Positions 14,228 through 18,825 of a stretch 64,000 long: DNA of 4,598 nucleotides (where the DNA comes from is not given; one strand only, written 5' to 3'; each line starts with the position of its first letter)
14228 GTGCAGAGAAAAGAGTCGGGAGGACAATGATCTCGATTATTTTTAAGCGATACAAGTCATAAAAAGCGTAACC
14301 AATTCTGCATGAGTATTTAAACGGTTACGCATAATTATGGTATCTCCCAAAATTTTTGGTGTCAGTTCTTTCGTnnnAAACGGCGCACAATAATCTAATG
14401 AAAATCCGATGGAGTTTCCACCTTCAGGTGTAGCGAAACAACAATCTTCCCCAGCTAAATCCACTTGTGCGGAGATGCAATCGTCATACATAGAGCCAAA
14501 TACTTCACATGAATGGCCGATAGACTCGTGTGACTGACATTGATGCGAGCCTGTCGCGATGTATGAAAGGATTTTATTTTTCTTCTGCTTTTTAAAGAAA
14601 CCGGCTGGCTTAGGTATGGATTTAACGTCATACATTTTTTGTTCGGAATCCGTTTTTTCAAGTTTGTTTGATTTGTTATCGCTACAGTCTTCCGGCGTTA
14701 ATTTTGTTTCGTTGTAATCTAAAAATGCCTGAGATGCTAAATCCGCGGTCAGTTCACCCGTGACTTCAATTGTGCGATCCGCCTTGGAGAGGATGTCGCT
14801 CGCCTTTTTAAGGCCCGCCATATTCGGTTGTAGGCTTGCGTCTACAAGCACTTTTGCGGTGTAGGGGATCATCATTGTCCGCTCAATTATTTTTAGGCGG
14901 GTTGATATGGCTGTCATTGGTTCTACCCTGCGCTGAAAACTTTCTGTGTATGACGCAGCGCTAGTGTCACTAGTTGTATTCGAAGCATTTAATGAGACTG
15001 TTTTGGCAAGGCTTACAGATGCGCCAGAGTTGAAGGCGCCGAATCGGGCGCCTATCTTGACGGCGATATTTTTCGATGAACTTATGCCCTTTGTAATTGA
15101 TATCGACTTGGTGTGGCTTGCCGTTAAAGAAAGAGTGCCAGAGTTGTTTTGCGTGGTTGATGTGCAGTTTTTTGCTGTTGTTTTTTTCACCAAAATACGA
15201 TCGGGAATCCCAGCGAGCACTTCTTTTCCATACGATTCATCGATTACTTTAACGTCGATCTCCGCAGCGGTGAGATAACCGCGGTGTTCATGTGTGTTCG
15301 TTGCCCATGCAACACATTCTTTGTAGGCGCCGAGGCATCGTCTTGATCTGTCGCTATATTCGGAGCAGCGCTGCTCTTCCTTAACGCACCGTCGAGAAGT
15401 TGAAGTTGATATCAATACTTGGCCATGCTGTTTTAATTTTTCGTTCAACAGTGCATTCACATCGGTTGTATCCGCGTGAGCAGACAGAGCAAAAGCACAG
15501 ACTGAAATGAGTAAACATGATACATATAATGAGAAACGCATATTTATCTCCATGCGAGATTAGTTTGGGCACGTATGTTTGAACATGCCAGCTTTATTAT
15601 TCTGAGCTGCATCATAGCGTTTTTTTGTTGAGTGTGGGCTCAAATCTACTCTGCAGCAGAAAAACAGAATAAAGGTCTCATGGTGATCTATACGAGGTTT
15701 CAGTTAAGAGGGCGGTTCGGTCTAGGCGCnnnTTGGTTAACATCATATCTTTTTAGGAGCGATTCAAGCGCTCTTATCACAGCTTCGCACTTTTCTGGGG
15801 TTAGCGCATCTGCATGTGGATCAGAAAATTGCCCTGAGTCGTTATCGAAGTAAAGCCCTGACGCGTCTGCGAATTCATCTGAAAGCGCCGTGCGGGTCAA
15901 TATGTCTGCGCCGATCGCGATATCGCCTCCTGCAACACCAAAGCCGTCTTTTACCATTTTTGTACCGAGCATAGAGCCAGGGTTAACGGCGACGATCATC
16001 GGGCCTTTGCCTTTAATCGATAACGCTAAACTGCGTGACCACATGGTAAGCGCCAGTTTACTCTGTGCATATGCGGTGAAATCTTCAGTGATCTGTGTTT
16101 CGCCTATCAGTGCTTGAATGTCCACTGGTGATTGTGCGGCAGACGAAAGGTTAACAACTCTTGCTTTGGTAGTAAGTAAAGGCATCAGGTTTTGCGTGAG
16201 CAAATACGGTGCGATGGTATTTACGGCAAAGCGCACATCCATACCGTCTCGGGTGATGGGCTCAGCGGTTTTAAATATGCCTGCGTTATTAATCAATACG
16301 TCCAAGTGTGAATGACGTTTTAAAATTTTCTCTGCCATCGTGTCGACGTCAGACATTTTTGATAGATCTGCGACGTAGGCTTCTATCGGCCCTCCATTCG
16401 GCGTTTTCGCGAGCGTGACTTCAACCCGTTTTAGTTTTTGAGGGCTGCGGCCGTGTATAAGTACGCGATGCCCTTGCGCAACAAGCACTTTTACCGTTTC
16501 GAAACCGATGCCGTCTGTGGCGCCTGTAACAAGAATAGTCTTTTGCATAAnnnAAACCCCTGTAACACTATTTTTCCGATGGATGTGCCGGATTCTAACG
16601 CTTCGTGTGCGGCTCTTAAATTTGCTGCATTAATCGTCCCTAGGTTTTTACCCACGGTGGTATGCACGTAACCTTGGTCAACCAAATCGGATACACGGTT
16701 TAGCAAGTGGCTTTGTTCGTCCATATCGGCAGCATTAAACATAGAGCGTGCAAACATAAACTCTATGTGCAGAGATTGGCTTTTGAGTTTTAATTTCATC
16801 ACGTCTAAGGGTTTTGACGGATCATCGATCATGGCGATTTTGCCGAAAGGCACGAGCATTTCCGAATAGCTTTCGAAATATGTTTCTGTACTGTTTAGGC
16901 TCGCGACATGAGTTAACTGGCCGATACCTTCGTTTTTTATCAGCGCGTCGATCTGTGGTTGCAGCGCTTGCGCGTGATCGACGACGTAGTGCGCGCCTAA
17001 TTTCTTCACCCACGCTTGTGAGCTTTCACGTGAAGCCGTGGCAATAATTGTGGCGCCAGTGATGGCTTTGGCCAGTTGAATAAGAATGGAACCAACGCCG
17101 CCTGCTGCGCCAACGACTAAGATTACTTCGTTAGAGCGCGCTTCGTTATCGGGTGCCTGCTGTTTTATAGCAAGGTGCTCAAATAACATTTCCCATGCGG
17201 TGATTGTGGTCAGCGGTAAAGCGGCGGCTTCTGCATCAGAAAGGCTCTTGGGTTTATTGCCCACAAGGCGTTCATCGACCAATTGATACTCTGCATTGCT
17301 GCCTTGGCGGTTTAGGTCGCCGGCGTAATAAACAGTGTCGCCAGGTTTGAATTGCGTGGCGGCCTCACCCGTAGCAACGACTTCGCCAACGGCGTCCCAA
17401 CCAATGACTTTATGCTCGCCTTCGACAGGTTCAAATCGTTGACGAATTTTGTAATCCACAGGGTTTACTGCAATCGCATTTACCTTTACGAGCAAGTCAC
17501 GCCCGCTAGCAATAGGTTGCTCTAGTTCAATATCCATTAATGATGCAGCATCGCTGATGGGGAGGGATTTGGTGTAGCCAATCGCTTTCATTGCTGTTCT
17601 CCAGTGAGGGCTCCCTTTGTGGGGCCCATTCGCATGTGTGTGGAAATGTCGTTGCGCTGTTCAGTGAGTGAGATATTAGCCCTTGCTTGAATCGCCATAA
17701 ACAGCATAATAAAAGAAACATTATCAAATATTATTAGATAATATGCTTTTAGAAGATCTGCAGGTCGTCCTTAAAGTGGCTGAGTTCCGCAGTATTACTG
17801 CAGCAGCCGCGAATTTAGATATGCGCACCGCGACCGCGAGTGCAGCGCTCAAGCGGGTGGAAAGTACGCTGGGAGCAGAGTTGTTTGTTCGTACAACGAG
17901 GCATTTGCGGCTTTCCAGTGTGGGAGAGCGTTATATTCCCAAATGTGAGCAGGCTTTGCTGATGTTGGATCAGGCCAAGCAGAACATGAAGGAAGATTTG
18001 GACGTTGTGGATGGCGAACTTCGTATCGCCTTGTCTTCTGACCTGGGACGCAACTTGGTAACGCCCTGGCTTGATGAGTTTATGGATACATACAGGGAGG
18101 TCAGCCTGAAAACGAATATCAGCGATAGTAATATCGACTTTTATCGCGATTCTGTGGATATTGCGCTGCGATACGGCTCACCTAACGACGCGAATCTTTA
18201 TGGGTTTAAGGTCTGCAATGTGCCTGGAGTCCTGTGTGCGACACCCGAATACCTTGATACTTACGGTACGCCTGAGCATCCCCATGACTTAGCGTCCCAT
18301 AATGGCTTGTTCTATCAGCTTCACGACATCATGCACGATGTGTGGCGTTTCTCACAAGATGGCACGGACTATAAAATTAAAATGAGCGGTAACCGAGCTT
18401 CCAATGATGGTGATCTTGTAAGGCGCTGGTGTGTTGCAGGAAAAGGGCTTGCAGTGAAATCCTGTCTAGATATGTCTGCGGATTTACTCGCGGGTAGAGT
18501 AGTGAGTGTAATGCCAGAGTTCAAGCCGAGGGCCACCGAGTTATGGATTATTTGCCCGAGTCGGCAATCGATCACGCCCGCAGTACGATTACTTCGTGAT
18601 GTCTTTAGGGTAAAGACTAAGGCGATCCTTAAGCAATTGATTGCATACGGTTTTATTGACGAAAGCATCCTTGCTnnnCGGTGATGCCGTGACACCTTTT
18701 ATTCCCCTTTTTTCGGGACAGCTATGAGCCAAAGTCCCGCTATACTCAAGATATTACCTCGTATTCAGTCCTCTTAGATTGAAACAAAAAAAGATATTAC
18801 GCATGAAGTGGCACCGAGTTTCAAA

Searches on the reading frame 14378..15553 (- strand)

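Call 63: search_protein_families(library=pfam, proteins=[window:14378-15553:-], max_evalue=0.001)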
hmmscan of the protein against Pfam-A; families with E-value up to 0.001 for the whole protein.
window:14378-15553:- (392 aa): 1 family
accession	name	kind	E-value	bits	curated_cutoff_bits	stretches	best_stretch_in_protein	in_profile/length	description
PF01117.25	Aerolysin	-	3.7e-05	23.6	24.3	1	125-238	107-218/365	Aerolysin toxin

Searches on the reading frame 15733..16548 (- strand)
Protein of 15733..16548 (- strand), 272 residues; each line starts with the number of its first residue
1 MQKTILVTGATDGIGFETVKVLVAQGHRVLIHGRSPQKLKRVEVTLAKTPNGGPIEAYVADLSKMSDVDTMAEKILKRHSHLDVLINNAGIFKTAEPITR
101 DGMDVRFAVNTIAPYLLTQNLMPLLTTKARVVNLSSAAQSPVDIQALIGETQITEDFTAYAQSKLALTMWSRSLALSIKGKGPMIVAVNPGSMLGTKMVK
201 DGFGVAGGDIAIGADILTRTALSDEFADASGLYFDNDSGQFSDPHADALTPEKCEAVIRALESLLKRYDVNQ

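Call 63: search_protein_families(library=pfam, proteins=[window:15733-16548:-], max_evalue=0.001)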
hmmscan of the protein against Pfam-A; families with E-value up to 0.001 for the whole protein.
window:15733-16548:- (272 aa): 4 families
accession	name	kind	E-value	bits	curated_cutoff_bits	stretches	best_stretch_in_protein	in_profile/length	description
PF00106.31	adh_short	-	2.3e-33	115.8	26.6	1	3-200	1-188/195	short chain dehydrogenase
PF13561.12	adh_short_C2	-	2.3e-23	83.4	27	1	9-198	1-180/236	Enoyl-(Acyl carrier protein) reductase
PF08659.16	KR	-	9.3e-09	35.9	22.6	1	4-95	2-95/180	KR domain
PF01370.27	Epimerase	-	7.5e-06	26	20.9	1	5-174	1-156/240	NAD dependent epimerase/dehydratase family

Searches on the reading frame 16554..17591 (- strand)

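Call 63: search_protein_families(library=pfam, proteins=[window:16554-17591:-], max_evalue=0.001)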
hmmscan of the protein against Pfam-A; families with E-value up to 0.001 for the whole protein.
window:16554-17591:- (346 aa): 3 families
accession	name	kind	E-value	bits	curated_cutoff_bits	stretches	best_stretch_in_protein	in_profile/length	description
PF00107.32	ADH_zinc_N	-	4.8e-13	49.6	31.8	1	165-279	1-114/129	Zinc-binding dehydrogenase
PF08240.17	ADH_N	-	4.1e-12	46.7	23.5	1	32-111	4-100/104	Alcohol dehydrogenase GroES-like domain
PF13602.12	ADH_zinc_N_2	-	6.9e-12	46.9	27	1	198-343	1-134/134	Zinc-binding dehydrogenase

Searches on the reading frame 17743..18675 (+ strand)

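Call 63: search_protein_families(library=pfam, proteins=[window:17743-18675:+], max_evalue=0.001)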
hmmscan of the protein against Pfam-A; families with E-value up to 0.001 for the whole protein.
window:17743-18675:+ (311 aa): 2 families
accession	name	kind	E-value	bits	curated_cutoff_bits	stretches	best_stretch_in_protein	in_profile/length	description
PF03466.25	LysR_substrate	-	7.5e-30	104.3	28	1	90-289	5-205/209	LysR substrate binding domain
PF00126.33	HTH_1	-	2.5e-14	53.4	26.6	1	3-62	1-60/60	Bacterial regulatory helix-turn-helix protein, lysR family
